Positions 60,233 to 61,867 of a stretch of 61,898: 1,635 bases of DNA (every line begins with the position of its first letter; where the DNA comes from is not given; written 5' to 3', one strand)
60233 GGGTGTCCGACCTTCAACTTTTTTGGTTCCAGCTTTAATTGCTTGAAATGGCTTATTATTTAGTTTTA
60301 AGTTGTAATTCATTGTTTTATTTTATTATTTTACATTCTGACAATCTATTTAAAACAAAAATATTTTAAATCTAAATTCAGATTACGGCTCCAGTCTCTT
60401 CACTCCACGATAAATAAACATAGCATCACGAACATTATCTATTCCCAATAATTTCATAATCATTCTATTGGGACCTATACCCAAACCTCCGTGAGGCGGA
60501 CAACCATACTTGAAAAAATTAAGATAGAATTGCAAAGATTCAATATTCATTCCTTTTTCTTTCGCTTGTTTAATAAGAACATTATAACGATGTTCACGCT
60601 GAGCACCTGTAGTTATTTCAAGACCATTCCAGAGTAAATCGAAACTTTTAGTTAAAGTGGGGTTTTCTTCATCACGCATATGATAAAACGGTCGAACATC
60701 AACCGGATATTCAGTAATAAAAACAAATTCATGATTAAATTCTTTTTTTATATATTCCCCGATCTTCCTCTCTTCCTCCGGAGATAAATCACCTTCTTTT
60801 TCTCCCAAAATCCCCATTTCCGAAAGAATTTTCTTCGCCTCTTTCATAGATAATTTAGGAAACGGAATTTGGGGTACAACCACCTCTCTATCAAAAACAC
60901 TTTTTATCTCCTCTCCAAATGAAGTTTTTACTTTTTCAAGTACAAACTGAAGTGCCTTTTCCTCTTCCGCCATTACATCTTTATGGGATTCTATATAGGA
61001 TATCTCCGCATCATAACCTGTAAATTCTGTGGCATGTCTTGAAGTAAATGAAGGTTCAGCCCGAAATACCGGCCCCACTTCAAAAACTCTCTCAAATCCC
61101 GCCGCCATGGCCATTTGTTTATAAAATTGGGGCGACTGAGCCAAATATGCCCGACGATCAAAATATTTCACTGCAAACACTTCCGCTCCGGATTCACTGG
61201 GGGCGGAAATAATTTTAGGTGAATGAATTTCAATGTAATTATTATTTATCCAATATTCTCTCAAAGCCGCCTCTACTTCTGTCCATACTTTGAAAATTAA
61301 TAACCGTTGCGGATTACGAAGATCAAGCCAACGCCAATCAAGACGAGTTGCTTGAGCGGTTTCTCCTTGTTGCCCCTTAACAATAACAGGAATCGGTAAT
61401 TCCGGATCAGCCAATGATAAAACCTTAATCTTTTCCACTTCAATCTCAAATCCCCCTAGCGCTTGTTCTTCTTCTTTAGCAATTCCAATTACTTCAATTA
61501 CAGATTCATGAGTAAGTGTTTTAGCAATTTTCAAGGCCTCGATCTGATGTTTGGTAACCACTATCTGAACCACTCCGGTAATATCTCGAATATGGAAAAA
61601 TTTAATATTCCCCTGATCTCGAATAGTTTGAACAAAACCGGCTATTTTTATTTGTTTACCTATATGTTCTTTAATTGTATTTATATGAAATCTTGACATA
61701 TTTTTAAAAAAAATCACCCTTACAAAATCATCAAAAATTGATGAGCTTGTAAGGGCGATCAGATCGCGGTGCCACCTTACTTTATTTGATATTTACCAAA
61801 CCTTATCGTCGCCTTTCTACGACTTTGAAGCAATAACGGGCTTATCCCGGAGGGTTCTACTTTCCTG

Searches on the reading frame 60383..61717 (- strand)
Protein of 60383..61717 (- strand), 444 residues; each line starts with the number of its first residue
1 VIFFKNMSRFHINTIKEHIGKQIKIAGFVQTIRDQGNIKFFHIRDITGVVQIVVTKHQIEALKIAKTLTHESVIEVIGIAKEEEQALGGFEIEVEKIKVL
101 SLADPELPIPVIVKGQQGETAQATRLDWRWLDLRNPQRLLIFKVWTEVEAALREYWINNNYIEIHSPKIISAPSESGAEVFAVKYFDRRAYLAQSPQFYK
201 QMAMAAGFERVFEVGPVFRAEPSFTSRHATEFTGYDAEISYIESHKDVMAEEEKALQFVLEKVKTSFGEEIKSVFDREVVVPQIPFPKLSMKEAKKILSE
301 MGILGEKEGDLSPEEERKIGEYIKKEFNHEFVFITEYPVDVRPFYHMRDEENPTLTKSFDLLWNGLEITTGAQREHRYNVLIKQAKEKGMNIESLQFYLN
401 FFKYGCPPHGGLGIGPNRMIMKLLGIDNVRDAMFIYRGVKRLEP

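Call 38: search_protein_families(library=pfam, proteins=[window:60383-61717:-], max_evalue=0.00001)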
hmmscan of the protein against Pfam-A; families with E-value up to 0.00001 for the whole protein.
window:60383-61717:- (444 aa): 2 families
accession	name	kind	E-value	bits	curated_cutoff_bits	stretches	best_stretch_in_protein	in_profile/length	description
PF00152.25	tRNA-synt_2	-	5.3e-79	265.9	25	1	122-433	2-302/308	tRNA synthetases class II (D, K and N)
PF01336.31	tRNA_anti-codon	-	2.1e-12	47.2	27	1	23-100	1-75/75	OB-fold nucleic acid binding domain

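Call 40: search_protein_families(library=ncbifam, proteins=[window:60383-61717:-], max_evalue=0.001)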
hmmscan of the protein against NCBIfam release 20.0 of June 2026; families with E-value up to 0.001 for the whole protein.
window:60383-61717:- (444 aa): 19 families
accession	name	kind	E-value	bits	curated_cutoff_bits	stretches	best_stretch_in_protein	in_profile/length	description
NF003483.0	PRK05159.1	equivalog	7.5e-154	512.8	353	1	7-444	3-438/438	aspartate--tRNA(Asn) ligase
TIGR00458.1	aspS_nondisc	equivalog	2.2e-125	419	368.4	1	17-444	9-428/428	aspartate--tRNA(Asn) ligase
NF003037.0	PRK03932.1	equivalog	2.1e-79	267.6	414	1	12-442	6-449/451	asparagine--tRNA ligase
TIGR00457.1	asnS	equivalog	1.9e-74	251.1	342.6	1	12-443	8-454/455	asparagine--tRNA ligase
NF001750.0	PRK00476.1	equivalog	9.3e-63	212.4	443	2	15-265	13-267/590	aspartate--tRNA ligase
TIGR00459.1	aspS_bact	equivalog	2.6e-58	197.8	373.85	2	15-274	10-268/586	aspartate--tRNA ligase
NF001756.1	PRK00484.1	subfamily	6e-42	143.9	468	1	16-434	47-481/488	lysine--tRNA ligase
NF005052.0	PRK06462.1-1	equivalog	5.7e-41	140.7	368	1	123-432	32-340/353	asparagine synthetase A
TIGR00499.1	lysS_bact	equivalog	2.8e-38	131.8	427.6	1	13-434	46-488/496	lysine--tRNA ligase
NF009460.0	PRK12820.1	equivalog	7.5e-32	110.3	1379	2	10-244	25-276/723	bifunctional aspartyl-tRNA synthetase/aspartyl/glutamyl-tRNA amidotransferase subunit C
NF009101.0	PRK12445.1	subfamily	8.2e-31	107.1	1026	1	19-434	64-497/505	lysine--tRNA ligase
NF005054.0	PRK06462.1-4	equivalog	4.7e-30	104.7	309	1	142-432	25-305/318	asparagine synthetase A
NF002821.0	PRK02983.1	equivalog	3.7e-28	98.1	742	2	14-242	653-879/1102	bifunctional lysylphosphatidylglycerol synthetase/lysine--tRNA ligase LysX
TIGR00462.1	genX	equivalog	5.9e-20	71.9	286.9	1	146-433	5-302/304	EF-P lysine aminoacylase EpmA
NF006828.0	PRK09350.1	equivalog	4.8e-14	52.4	264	1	148-433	22-318/325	elongation factor P--(R)-beta-lysine ligase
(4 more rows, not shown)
